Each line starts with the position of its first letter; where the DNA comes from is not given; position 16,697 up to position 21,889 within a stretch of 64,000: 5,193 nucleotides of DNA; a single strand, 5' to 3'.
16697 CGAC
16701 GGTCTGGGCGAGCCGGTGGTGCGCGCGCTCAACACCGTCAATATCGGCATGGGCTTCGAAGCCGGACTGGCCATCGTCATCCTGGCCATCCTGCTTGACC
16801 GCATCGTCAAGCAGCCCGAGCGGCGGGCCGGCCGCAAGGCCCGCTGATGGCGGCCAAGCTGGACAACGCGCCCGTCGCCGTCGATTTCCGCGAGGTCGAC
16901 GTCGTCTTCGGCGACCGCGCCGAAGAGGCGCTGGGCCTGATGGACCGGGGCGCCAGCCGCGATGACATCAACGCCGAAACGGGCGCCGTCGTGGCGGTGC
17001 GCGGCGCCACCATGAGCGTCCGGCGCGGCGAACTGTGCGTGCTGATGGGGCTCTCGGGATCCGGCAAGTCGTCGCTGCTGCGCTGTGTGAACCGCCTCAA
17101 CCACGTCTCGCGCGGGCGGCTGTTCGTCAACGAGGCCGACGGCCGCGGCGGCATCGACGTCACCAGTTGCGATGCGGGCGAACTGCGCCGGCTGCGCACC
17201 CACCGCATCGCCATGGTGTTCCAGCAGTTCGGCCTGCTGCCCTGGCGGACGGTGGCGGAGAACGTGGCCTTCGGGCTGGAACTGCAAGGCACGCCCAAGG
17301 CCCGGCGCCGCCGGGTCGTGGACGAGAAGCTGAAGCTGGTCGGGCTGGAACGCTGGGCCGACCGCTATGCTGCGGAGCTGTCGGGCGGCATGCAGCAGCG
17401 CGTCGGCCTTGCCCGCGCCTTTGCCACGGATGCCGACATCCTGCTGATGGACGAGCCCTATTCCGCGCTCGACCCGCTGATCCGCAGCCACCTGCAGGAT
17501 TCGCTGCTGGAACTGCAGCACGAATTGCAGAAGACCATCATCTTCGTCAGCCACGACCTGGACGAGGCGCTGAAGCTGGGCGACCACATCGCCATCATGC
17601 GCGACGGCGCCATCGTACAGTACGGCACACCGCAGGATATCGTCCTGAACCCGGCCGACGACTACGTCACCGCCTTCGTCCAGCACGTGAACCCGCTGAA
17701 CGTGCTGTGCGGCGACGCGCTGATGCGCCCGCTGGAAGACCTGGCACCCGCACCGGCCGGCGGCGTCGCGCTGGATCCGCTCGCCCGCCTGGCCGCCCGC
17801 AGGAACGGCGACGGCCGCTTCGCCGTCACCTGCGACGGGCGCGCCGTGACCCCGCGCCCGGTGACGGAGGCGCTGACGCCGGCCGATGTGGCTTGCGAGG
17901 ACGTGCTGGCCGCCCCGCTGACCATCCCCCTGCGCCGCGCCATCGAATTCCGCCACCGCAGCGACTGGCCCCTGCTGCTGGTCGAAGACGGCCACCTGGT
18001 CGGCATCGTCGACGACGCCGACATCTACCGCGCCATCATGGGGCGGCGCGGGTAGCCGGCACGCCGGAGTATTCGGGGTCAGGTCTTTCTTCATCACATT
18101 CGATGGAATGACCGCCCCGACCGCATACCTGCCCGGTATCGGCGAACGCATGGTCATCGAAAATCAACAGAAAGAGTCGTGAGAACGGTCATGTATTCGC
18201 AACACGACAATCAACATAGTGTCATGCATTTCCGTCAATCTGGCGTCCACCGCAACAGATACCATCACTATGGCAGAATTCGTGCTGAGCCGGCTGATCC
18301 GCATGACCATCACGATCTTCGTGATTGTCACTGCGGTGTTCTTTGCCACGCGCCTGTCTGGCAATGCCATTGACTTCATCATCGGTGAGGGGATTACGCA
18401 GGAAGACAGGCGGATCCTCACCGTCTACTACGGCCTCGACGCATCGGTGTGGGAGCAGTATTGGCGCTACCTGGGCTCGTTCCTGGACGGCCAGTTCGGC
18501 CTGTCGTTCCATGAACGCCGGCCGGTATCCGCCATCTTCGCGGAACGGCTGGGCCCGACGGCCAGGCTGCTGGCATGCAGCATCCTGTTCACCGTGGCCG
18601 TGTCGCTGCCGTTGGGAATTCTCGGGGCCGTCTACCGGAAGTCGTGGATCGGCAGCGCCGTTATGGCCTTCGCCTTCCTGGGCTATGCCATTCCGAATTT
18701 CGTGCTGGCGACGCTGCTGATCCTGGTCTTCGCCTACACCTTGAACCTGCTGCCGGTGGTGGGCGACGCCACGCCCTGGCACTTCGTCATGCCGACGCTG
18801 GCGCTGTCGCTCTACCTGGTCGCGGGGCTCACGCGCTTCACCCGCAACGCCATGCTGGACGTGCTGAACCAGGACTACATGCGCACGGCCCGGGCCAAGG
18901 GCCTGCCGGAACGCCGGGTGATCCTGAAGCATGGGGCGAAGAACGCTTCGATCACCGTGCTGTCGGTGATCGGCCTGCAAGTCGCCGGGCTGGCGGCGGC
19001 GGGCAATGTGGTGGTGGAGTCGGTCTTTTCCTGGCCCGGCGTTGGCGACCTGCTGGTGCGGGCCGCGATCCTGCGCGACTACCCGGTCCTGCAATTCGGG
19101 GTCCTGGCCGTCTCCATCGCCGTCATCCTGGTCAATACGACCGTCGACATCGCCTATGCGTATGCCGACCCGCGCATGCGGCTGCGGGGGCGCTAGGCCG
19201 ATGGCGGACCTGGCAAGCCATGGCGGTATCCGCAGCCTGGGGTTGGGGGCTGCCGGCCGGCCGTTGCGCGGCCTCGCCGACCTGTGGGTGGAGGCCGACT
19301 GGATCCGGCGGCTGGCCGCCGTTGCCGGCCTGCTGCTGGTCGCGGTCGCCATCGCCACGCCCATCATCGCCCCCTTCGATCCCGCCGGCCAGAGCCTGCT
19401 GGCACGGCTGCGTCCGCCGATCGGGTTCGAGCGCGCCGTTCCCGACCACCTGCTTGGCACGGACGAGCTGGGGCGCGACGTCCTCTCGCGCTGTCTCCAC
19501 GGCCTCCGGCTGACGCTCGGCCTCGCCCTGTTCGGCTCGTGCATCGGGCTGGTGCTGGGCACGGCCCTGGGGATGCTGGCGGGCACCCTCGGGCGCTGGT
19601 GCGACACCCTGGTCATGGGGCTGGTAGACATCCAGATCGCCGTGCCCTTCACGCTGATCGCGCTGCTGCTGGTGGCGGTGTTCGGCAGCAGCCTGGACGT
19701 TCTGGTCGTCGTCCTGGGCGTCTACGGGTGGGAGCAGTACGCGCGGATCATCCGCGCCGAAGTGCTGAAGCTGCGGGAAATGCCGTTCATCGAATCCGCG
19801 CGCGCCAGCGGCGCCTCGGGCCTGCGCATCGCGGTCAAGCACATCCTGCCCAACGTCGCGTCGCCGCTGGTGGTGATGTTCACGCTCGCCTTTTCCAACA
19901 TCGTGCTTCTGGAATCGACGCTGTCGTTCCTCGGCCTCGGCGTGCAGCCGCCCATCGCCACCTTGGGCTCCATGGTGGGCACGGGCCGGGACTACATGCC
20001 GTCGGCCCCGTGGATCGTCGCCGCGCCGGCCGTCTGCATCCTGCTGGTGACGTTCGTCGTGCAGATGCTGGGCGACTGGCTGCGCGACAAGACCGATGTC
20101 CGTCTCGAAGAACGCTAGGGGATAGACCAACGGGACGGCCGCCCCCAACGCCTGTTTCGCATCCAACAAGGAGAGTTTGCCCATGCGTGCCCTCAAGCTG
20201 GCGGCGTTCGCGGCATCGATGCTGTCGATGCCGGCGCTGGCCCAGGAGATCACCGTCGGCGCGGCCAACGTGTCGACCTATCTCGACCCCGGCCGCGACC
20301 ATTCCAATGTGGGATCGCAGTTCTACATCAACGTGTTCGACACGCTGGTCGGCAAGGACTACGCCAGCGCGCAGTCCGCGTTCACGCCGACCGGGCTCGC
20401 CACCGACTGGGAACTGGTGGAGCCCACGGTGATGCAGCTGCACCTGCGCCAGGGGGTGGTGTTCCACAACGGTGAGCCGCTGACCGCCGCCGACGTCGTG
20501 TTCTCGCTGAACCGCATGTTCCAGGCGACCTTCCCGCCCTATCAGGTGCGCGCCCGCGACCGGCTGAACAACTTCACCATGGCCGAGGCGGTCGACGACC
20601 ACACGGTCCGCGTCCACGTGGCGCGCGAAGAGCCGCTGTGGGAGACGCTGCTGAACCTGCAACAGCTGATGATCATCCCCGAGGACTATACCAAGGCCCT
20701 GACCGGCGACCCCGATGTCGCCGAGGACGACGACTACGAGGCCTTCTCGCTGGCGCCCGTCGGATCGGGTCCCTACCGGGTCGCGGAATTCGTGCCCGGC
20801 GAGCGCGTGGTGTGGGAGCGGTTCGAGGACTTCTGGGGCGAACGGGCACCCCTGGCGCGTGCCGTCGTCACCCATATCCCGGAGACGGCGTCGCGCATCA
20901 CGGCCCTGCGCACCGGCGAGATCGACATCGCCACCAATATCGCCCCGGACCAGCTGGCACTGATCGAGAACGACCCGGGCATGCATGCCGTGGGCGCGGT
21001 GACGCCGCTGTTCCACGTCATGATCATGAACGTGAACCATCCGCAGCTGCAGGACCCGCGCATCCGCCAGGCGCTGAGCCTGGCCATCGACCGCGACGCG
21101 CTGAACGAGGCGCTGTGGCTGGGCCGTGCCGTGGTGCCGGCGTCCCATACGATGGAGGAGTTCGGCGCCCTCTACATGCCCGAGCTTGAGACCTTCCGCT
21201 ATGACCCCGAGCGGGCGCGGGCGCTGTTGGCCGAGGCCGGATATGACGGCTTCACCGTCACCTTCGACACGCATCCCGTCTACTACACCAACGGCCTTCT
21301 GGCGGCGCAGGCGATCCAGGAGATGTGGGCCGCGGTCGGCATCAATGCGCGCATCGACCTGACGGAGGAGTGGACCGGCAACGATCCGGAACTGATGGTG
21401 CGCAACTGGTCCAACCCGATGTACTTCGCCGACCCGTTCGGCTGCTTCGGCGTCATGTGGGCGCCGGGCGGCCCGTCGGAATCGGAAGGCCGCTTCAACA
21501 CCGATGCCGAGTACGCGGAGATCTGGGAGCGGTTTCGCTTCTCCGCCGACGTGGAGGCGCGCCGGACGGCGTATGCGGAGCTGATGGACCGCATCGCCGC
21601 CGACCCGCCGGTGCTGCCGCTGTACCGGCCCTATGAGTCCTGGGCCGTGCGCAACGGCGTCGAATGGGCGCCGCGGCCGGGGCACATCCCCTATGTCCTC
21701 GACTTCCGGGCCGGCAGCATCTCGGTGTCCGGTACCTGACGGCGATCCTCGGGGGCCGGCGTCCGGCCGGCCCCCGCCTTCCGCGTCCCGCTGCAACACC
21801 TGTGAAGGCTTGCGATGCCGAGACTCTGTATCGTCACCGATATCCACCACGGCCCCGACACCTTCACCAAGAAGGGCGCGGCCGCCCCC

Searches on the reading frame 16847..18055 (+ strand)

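Call 9: search_protein_families(library=pfam, proteins=[window:16847-18055:+], max_evalue=0.001)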
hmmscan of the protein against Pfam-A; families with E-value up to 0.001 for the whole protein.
window:16847-18055:+ (402 aa): 4 families
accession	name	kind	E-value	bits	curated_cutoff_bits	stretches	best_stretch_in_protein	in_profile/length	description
PF00005.33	ABC_tran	-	8.5e-28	98.1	25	1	52-205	2-136/137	ABC transporter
PF13304.12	AAA_21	-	1.9e-09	38.4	27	1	173-237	233-299/304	AAA domain, putative AbiEii toxin, Type IV TA system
PF09818.15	ABC_ATPase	-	0.00055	19.5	23.2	0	177-266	157-243/283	P-loop domain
PF13191.12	AAA_16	-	0.00058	20.8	32.6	0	57-87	18-50/167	AAA ATPase domain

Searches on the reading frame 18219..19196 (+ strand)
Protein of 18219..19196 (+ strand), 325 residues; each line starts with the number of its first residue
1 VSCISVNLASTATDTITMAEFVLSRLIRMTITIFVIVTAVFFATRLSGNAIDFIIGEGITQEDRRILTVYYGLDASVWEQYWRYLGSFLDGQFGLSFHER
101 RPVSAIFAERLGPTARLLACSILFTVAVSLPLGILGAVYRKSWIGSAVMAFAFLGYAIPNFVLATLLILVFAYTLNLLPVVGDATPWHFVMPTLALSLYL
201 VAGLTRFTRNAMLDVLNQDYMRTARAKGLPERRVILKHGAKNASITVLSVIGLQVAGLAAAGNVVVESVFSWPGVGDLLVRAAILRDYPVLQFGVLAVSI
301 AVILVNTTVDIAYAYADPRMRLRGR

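Call 9: search_protein_families(library=pfam, proteins=[window:18219-19196:+], max_evalue=0.001)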
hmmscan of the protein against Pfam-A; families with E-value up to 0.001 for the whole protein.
window:18219-19196:+ (325 aa): 2 families
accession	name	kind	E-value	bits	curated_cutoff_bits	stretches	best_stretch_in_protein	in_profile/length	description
PF00528.27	BPD_transp_1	-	1.7e-38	132.6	26.4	1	130-321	2-183/184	Binding-protein-dependent transport system inner membrane component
PF19300.4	BPD_transp_1_N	-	1.9e-05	25.3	23.8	1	18-111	1-107/114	Binding-prot-dependent transport system membrane comp, N-term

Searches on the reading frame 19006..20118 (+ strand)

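Call 9: search_protein_families(library=pfam, proteins=[window:19006-20118:+], max_evalue=0.001)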
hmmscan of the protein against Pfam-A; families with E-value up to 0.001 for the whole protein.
window:19006-20118:+ (370 aa): 1 family
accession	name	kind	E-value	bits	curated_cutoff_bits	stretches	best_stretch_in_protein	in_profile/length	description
PF00528.27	BPD_transp_1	-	1.2e-30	107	26.4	1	185-362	1-181/184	Binding-protein-dependent transport system inner membrane component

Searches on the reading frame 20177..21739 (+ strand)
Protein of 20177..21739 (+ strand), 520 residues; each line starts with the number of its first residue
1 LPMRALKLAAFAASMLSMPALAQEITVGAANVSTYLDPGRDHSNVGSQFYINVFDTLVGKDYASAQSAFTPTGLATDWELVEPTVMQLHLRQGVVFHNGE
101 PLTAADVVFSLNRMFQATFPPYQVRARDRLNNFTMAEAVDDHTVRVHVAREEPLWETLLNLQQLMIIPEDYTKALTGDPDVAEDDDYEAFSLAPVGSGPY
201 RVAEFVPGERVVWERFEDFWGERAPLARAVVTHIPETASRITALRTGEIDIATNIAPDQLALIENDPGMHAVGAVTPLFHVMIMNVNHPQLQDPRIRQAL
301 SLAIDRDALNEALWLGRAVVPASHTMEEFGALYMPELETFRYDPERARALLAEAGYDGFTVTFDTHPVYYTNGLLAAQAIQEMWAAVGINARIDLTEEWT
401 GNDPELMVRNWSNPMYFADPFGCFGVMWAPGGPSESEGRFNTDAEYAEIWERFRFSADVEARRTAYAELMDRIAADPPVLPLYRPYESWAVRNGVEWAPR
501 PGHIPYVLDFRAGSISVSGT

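Call 9: search_protein_families(library=pfam, proteins=[window:20177-21739:+], max_evalue=0.001)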
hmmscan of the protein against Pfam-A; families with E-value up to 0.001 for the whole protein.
window:20177-21739:+ (520 aa): 1 family
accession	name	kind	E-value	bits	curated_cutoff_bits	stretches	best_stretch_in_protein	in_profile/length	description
PF00496.27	SBP_bac_5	-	6.2e-77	259.6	32.4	1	73-420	5-355/368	Bacterial extracellular solute-binding proteins, family 5 Middle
